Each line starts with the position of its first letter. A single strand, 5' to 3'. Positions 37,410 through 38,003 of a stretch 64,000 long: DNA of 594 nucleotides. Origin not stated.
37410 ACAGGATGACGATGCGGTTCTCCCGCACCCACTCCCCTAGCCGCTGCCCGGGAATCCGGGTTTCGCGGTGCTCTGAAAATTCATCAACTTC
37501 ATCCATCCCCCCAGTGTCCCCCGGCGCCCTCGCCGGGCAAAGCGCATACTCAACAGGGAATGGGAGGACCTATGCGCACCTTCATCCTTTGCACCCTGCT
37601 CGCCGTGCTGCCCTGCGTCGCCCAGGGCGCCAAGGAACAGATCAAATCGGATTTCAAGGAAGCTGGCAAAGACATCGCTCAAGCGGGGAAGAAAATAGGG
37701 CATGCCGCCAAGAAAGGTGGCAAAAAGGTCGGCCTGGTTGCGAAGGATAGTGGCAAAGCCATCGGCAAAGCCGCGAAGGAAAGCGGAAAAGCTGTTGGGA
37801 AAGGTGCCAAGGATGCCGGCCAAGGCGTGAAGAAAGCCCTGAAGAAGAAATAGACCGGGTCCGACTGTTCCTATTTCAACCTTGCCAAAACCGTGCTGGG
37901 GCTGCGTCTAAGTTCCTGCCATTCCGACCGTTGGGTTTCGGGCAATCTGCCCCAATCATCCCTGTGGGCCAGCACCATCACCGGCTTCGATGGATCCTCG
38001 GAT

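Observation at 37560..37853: Secreted, highly cationic 11-mer-repeat protein encoded on the opposite strand in the middle of the ArnT-like cluster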

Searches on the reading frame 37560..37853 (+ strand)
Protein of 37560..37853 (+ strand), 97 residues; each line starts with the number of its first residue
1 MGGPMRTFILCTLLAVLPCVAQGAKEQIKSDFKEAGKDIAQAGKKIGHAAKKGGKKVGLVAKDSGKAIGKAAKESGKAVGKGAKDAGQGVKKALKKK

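Call 5: search_protein_families(library=pfam, proteins=[window:37560-37853:+], max_evalue=0.01)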
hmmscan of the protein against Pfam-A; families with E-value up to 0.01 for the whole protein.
window:37560-37853:+ (97 aa): 0 families

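Call 8: find_homologous_proteins(query=window:37560-37853:+, max_evalue=0.01)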
Query window:37560-37853:+ (97 aa): 3 proteins with E <= 0.01 among 28 candidates.
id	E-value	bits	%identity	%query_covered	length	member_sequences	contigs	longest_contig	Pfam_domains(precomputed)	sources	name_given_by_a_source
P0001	1.8e-20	91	60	92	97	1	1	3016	-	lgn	-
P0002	6.9e-6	44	52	63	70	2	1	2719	-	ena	-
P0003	3.5e-5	42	46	86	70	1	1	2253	-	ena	-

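Call 9: find_encoding_contigs(protein=window:37560-37853:+, flank=10000)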
Protein window:37560-37853:+ (97 aa): no gene with exactly this product is on record in the collection.

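Call 11: find_encoding_contigs(protein=P0001, flank=10000)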
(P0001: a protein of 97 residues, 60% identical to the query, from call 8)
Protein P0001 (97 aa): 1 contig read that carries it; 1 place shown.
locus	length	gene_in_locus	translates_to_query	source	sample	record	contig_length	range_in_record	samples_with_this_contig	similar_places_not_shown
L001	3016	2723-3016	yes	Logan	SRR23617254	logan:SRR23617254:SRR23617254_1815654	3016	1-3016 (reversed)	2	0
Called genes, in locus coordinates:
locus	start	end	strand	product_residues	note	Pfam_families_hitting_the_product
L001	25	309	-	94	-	PF13193:AMP-binding_C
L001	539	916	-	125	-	-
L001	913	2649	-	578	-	PF13231:PMT_2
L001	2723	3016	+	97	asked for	?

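Call 12: find_encoding_contigs(protein=P0002, flank=10000)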
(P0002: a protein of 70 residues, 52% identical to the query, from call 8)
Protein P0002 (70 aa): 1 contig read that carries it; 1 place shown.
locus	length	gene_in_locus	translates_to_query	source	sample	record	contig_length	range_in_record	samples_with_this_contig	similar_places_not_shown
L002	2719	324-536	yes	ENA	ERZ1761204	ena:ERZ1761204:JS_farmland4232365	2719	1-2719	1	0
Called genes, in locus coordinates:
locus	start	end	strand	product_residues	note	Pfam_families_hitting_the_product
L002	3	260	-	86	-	?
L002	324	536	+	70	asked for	-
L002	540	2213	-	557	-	PF02366:PMT, PF13231:PMT_2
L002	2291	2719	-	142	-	?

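Call 13: find_encoding_contigs(protein=P0003, flank=10000)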
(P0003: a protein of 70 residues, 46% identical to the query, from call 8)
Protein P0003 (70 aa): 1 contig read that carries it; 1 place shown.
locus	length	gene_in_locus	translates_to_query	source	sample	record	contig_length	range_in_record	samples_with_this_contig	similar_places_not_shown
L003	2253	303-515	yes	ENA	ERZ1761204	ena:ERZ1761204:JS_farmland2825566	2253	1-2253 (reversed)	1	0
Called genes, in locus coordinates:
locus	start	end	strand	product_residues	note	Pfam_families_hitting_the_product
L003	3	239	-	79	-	?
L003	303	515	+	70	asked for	-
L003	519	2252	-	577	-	?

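Call 16: search_protein_families(library=pfam, alignment_id=A1, max_evalue=10)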
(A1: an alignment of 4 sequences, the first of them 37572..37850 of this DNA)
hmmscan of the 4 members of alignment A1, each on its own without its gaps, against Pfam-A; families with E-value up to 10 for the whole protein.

A. member 1, window:37572-37850:+ (93 aa): 3 families
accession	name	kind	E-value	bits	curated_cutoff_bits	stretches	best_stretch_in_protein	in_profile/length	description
PF05452.16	Clavanin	-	0.081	13.6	21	1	1-74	1-73/80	Clavanin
PF11727.13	ISG65-75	-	0.085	12.5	25.1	1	19-78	50-148/281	Invariant surface glycoprotein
PF14826.12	FACT-Spt16_Nlob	-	0.29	11.3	27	1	28-80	100-153/162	FACT complex subunit SPT16 N-terminal lobe domain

B. families by the number of members that match (of 4 scanned): 5 families
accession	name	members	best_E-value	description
PF06451.17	Moricin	2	0.33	Moricin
PF05452.16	Clavanin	1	0.081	Clavanin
PF11727.13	ISG65-75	1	0.085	Invariant surface glycoprotein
PF14826.12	FACT-Spt16_Nlob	1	0.29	FACT complex subunit SPT16 N-terminal lobe domain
PF08085.16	Entericidin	1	9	Entericidin EcnA/B family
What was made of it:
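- On Synuclein (Pfam PF01387) and exchangeable apolipoproteins (PF01442): No Pfam match (calls 5, 16).
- On Cationic helical AMP families (Moricin PF06451, Clavanin PF05452): Moricin E 0.33 (call 16).
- Closest known: Alpha-synuclein N-terminal domain. Different: No sequence homology and no Synuclein Pfam match (calls 5, 16).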

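Call 22: search_protein_representatives(alignment_id=A1)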
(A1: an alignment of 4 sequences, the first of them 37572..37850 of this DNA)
Query: 4 sequences, 82 profile positions. Proteins with E-value up to 0.001 (for the whole library): 292; up to 1e-10: 20; up to 1e-30: 1. The best 150 are listed.
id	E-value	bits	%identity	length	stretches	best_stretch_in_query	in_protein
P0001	3.1e-36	139.4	-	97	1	3-82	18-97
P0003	1.3e-27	111.8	-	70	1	3-82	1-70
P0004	1.6e-20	89.1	-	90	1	5-81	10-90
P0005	6.3e-20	87.2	-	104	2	3-76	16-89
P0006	1.0e-19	86.5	-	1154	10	20-73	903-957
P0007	3.8e-18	81.4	-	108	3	7-75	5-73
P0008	5.1e-15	71.4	-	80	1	8-81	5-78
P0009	1.9e-14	69.6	-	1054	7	37-80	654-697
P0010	7.9e-14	67.6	-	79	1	9-80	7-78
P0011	2.1e-13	66.3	-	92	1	7-81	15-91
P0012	3.2e-13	65.6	-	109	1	7-80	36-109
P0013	4.8e-13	65.1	-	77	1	4-80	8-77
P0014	6.9e-13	64.6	-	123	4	4-65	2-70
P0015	2.0e-12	63.1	-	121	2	6-75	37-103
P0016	9.7e-12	60.9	-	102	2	6-73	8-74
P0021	1.0e-10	57.7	-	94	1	6-81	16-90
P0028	2.4e-09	53.2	-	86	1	8-81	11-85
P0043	3.7e-08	49.5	-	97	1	8-80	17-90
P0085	2.4e-06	43.6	-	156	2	29-78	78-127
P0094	3.6e-06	43.1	-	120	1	8-77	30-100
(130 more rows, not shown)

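Call 25: search_protein_families(library=pfam, alignment_id=A2, max_evalue=0.01)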
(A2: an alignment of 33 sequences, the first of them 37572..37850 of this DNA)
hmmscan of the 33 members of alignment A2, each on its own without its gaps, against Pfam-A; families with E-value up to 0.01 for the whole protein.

A. member 1, window:37572-37850:+ (93 aa): 0 families

B. families by the number of members that match (of 33 scanned): 5 families
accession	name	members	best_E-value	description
PF05452.16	Clavanin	3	3.9e-05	Clavanin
PF15984.10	Collagen_mid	1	0.0015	Bacterial collagen, middle region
PF04888.17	SseC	1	0.0026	Secretion system effector C (SseC) like family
PF17688.6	DUF5536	1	0.0046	Family of unknown function (DUF5536)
PF07172.16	GRP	1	0.0058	Glycine rich protein family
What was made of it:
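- On Cationic helical AMP families (Moricin PF06451, Clavanin PF05452): 3 of 33 relatives reach E 3.9e-5 or weaker (up to the 0.01 threshold) for Clavanin (call 25).
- Closest known: Linear cationic alpha-helical antimicrobial peptides. Same: There are sub-threshold Pfam matches (calls 16, 25).
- There are weak compositional matches to the AMP families Clavanin (E 0.08 for the window protein; 3.9e-5 for one of 33 members) and Moricin (E 0.33) (calls 16, 25).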

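Call 26: search_protein_families(library=ncbifam, alignment_id=A2, max_evalue=0.01)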
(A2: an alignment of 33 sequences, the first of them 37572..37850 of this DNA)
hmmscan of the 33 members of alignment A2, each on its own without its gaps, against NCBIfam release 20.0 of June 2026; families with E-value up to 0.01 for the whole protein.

A. member 1, window:37572-37850:+ (93 aa): 0 families

B. families by the number of members that match (of 33 scanned): 4 families
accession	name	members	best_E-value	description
NF047840.1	lipo_Ag473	3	0.0018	Ag473 family lipoprotein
NF004888.0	PRK06251.1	1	1.4e-05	V-type ATP synthase subunit K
NF009222.0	PRK12570.1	1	0.0033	N-acetylmuramic acid 6-phosphate etherase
NF000497.1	AAC_6p_Iak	1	0.0039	aminoglycoside N-acetyltransferase AAC(6')-Iak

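Call 28: find_related_loci(query=A1, collection=genome_contigs, flank=10000)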
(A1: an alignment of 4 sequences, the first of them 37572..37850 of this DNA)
Query A1 (93 aa) in genome_contigs; peptide patterns used: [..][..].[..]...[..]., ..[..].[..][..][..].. (x = any residue, [..] = any of these).
251 stretches matched a pattern; 15 encode a relative of the query (tblastn E <= 1e-3); 15 distinct loci.
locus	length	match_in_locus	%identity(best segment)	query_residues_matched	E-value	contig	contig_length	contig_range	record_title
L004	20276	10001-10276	73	1-92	5e-40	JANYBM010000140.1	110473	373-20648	MAG: Holophagaceae bacterium isolate GL140_6_metabat_10 GL140_6_k141_1667484, whole genome shotgun sequence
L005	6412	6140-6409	68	3-92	2e-27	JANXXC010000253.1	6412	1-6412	MAG: Holophagaceae bacterium isolate GL140_2_metabat_343 GL140_2_k141_220517, whole genome shotgun sequence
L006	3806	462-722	56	1-91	2e-26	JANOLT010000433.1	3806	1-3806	MAG: Holophagaceae bacterium isolate VAR_45_metabat_219 VAR_45_k141_4903157, whole genome shotgun sequence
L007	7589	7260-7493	60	5-93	2e-25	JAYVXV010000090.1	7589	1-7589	MAG: Holophagaceae bacterium isolate GL85_DN_metabinner_16 GL85_DN_metabinner_16_89, whole genome shotgun sequence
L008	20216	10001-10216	60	21-92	7e-19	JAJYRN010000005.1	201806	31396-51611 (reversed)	MAG: Acidobacteria bacterium isolate DX1.bin12 NODE_33_length_201806_cov_9.216552, whole genome shotgun sequence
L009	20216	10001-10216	56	21-92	1e-17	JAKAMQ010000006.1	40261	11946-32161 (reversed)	MAG: Acidobacteria bacterium isolate WY5.bin29 NODE_1384_length_40261_cov_2.083994, whole genome shotgun sequence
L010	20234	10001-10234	53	14-91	1e-16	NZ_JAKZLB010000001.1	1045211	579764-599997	Geothrix oryzisoli strain SG189 Scaffold1, whole genome shotgun sequence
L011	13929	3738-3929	58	26-92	3e-16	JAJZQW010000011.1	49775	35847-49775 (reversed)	MAG: Acidobacteria bacterium isolate SKS1.bin65 NODE_1139_length_49775_cov_2.257916, whole genome shotgun sequence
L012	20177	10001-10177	58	33-91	2e-15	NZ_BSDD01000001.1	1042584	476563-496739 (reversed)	Geothrix rubra strain Red803 sequence01, whole genome shotgun sequence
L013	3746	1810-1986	56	33-91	9e-15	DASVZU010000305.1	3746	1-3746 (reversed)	MAG TPA_asm: Holophagaceae bacterium isolate SMAG_U2636 k141_1038689, whole genome shotgun sequence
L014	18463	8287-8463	56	33-91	2e-12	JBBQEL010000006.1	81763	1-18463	MAG: Holophagales bacterium isolate Co_metawrap_1102 Cmw_1102_k141_26966271_length_81763_cov_12.0000, whole genome shotg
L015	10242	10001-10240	48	4-93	6e-9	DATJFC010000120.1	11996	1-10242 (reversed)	MAG TPA_asm: Holophagaceae bacterium isolate SMAG_U15449 k141_4882889, whole genome shotgun sequence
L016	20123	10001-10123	51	25-69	1e-5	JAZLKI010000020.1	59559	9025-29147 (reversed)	MAG: Treponema sp. isolate T1900044959_TA20190016.MAGScoT_cleanbin_000073 SGB_3917_k141_801428, whole genome shotgun seq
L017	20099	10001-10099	58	22-54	8e-5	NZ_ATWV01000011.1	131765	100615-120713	Treponema bryantii NK4A124 G626DRAFT_scaffold00011.11_C, whole genome shotgun sequence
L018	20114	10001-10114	55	20-53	7e-5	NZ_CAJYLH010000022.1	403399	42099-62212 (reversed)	MAG: uncultured Chryseobacterium sp. isolate S2C954_SP236, whole genome shotgun sequence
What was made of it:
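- Tried and rejected: The 4-sequence alignment A1 was used instead (call 28).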

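Call 31: find_homologous_proteins(query=A2, max_evalue=0.00001)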
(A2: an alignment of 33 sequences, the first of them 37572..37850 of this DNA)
Query A2 (33 sequences) (93 aa, profile of the alignment): 314 proteins with E <= 0.00001 among 7911 candidates; the best 120 are listed.
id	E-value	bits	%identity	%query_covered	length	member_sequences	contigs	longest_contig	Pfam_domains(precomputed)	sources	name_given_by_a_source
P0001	7.8e-27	111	60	96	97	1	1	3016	-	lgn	-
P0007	3.7e-26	109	47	89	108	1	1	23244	-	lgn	-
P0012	9.0e-25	104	58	84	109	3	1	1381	-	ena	-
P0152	1.8e-24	104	34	96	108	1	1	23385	-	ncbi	ncbi:MAG: hypothetical protein ABI389_09700 [Rhodanobacter sp.]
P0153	5.4e-24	102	36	96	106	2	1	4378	-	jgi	jgi:hypothetical protein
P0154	1.3e-23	101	38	76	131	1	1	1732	-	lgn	-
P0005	2.3e-23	100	58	80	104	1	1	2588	-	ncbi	-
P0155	2.9e-23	100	35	76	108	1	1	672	-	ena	-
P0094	2.9e-23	100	35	76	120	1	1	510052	-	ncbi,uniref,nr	ncbi:hypothetical protein [Oleiagrimonas sp. C23AA]|uniref:hypothetical protein n=1 Tax=Oleiagrimona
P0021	7.3e-23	98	49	83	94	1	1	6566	-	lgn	-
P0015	9.5e-23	98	46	68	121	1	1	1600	-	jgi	-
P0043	2.5e-22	97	34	96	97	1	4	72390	-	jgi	jgi:hypothetical protein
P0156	2.5e-22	97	46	100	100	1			-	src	-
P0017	2.8e-22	96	45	98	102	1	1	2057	-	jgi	-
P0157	5.0e-22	96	34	96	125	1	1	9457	-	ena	-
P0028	2.1e-21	94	36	88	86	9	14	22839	-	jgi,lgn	jgi:hypothetical protein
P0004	3.8e-21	93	57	98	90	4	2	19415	-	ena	-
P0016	4.6e-21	93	41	95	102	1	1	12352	-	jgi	jgi:hypothetical protein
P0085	2.5e-19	87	39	82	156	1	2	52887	-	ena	-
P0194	4.5e-19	86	31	96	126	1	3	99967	-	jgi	jgi:hypothetical protein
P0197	6.5e-19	86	53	58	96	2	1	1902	-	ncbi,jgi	jgi:hypothetical protein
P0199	9.8e-19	85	33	96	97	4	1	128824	-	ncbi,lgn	-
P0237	6.8e-17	79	39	96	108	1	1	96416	-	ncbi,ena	-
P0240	9.0e-17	79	44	77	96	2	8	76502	-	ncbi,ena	-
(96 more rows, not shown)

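Call 32: find_encoding_contigs(protein=P0094, flank=6000, max_places=2)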
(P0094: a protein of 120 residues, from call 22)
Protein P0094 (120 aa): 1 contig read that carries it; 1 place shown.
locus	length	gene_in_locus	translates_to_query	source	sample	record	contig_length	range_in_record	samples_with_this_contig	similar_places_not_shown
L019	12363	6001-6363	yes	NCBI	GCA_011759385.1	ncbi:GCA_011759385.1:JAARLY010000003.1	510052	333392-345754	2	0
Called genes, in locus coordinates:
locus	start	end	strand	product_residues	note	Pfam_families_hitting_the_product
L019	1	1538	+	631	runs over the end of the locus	PF00005:ABC_tran, PF02463:SMC_N (faint), PF01926:MMR_HSR1 (faint), PF12848:ABC_tran_Xtn, PF00005:ABC_tran, PF13304:AAA_21 (weak), PF16326:ABC_tran_CTD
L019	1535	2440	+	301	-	-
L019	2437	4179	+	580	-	PF01368:DHH, PF02272:DHHA1, PF17768:RecJ_OB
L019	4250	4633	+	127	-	PF11964:SpoIIAA-like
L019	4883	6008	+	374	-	PF03462:PCRF, PF00472:RF-1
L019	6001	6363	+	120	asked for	-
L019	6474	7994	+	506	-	PF01336:tRNA_anti-codon, PF00152:tRNA-synt_2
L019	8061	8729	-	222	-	PF02096:60KD_IMP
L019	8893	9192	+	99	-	PF03795:YCII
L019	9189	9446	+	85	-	PF01722:BolA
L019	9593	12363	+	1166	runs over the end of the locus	PF02463:SMC_N, PF13175:AAA_15, PF13304:AAA_21, PF13476:AAA_23, PF06470:SMC_hinge (weak)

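Call 33: find_encoding_contigs(protein=P0007, flank=6000, max_places=2)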
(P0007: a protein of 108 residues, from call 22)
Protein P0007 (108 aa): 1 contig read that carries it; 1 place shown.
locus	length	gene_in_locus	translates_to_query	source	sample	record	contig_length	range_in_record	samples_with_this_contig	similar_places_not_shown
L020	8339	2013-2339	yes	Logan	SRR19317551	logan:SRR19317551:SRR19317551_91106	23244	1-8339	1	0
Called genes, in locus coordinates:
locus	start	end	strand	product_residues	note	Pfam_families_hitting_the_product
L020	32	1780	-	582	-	PF13181:TPR_8 (faint), PF13428:TPR_14 (faint), PF23914:TPR_CcmH_CycH (faint), PF12895:ANAPC3 (faint), PF14559:TPR_19 (weak)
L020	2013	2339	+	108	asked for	-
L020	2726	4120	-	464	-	PF00324:AA_permease, PF13520:AA_permease_2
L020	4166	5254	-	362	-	PF10555:MraY_sig1 (weak), PF00953:Glycos_transf_4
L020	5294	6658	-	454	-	PF08245:Mur_ligase_M, PF02875:Mur_ligase_C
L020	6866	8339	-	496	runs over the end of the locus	PF01225:Mur_ligase, PF08245:Mur_ligase_M, PF02875:Mur_ligase_C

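Call 34: find_encoding_contigs(protein=P0028, flank=6000, max_places=3)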
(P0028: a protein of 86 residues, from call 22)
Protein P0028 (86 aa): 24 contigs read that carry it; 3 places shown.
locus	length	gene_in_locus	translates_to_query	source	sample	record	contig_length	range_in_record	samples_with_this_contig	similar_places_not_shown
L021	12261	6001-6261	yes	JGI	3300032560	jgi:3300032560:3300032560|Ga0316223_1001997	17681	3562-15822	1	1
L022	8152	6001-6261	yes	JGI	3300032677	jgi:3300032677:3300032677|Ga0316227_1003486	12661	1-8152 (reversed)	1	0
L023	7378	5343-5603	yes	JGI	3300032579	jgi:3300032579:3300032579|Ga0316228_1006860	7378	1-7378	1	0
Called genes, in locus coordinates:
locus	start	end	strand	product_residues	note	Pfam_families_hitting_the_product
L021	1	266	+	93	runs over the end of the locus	-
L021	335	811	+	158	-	PF13185:GAF_2, PF01590:GAF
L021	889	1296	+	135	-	PF01814:Hemerythrin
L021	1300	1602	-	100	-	-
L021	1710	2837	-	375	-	PF03435:Sacchrp_dh_NADP, PF16653:Sacchrp_dh_C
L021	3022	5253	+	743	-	PF08448:PAS_4 (weak), PF13188:PAS_8 (faint), PF13426:PAS_9, PF00989:PAS, PF08448:PAS_4 (weak), PF13426:PAS_9, PF08447:PAS_3, PF00990:GGDEF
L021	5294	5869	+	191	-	PF00857:Isochorismatase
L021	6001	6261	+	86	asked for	-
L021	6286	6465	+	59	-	PF05532:CsbD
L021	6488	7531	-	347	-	PF00022:Actin, PF06723:MreB_Mbl, PF00012:HSP70, PF14450:FtsA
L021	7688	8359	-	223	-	-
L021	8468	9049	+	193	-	-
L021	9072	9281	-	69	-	-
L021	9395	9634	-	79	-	-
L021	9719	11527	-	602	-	PF01336:tRNA_anti-codon, PF00152:tRNA-synt_2, PF02938:GAD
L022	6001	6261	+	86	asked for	-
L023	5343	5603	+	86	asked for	-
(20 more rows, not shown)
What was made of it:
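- Closest known: Group 3 LEA proteins. Same: One relative is adjacent to the stress gene csbD (call 34).
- A position next to csbD (call 34).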

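Call 35: find_encoding_contigs(protein=P0004, flank=6000, max_places=2)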
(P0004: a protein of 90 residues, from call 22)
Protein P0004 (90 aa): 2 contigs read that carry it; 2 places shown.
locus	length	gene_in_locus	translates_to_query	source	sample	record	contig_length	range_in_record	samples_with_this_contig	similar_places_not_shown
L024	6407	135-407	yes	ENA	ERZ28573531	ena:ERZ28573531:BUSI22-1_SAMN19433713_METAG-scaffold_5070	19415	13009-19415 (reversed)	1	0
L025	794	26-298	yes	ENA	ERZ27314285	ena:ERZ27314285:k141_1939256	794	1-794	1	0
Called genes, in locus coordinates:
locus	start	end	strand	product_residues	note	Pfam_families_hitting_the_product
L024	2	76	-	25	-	?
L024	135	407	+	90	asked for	-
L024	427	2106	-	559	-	PF02366:PMT, PF13231:PMT_2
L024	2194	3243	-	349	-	PF01073:3Beta_HSD (weak), PF01370:Epimerase, PF16363:GDP_Man_Dehyd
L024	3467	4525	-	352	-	PF08240:ADH_N, PF00107:ADH_zinc_N, PF13602:ADH_zinc_N_2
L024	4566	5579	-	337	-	PF01210:NAD_Gly3P_dh_N, PF07479:NAD_Gly3P_dh_C, PF20618:GPD_NAD_C_bact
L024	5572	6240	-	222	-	PF02660:G3P_acyltransf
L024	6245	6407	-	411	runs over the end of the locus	PF00994:MoCF_biosynth, PF02464:CinA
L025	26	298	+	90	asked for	-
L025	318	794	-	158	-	?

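Call 36: find_encoding_contigs(protein=P0043, flank=5000, max_places=2)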
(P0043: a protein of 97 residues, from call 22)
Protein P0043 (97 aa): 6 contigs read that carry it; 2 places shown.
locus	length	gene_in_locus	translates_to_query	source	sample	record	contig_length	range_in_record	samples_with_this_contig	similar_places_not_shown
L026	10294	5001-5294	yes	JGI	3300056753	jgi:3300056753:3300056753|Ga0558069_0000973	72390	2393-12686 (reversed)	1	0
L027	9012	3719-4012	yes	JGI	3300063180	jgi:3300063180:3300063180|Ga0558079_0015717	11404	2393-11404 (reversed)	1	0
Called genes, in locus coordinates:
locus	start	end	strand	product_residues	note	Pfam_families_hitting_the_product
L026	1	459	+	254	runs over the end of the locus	-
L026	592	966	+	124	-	PF11964:SpoIIAA-like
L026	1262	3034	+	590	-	PF13522:GATase_6, PF12481:DUF3700, PF13537:GATase_7, PF00733:Asn_synthase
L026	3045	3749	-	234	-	PF02517:Rce1-like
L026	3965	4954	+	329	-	PF03462:PCRF, PF00472:RF-1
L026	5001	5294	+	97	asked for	-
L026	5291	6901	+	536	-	PF01336:tRNA_anti-codon, PF00152:tRNA-synt_2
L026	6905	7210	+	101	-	PF03795:YCII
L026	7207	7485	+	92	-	PF01722:BolA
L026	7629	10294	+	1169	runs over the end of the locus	PF02463:SMC_N, PF13175:AAA_15, PF13304:AAA_21 (weak), PF13476:AAA_23, PF06470:SMC_hinge (weak)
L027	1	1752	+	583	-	?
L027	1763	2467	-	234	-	PF02517:Rce1-like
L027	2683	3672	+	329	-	PF03462:PCRF, PF00472:RF-1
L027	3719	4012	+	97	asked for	-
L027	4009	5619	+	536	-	PF01336:tRNA_anti-codon, PF00152:tRNA-synt_2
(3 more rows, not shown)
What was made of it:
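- In Rhodanobacteraceae, homologues are embedded in a housekeeping context between prfB and lysS (calls 32, 36).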
